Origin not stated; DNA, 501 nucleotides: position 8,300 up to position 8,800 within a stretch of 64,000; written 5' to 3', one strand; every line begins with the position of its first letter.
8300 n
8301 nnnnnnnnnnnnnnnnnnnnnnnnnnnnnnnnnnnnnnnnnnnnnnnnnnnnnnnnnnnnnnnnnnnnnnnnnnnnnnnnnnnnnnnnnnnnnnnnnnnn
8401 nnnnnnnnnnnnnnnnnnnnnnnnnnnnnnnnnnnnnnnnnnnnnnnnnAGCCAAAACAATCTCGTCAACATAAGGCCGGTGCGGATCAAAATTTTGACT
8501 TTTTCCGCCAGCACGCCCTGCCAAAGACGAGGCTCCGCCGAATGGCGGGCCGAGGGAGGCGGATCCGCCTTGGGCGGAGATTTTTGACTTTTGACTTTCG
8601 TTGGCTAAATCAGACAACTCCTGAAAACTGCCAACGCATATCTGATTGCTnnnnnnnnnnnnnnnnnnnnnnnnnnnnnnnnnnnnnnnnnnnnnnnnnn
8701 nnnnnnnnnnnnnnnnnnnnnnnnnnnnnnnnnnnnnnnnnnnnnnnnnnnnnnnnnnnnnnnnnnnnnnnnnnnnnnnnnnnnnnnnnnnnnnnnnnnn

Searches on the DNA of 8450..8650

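Call 41: search_rna_families(source=window, start=8450, end=8650, threshold=evalue, max_evalue=10)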
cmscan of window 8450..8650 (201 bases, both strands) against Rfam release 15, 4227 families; matches with E-value up to 10: 8.
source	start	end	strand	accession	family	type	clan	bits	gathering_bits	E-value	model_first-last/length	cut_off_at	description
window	8519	8588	+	RF03302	mir-6133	Gene; miRNA;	-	18.1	79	0.52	1-104/104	no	mir-6133 microRNA precursor family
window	8556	8630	-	RF00538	snoCD11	Gene; snRNA; snoRNA; CD-box;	-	16.7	60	1.2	1-75/75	no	Small nucleolar RNA CD11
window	8507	8590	+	RF02336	GlsR1_miR6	Gene; snRNA; snoRNA; CD-box;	-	15.4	100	1.6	1-85/85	no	Giardia snoRNA GlsR1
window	8530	8569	+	RF02790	sodF_sRNA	Gene; sRNA;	-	13.8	46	6.6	1-90/90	no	sodF sRNA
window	8523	8604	-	RF00112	CyaR_RyeE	Gene; sRNA;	-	13.6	47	6.9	1-85/85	no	CyaR/Rye RNA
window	8461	8532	-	RF03574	mir-4847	Gene; miRNA;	-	12.5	100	8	1-79/79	no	mir-4847 microRNA precursor family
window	8567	8619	+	RF02143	HYMAI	Gene; lncRNA;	-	11.4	80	2.7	185-241/241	no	Hydatidiform mole associated and imprinted conserved region 1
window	8477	8488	+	RF01119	sR32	Gene; snRNA; snoRNA; CD-box;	-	9.5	40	2.5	46-57/57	no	Small nucleolar RNA sR32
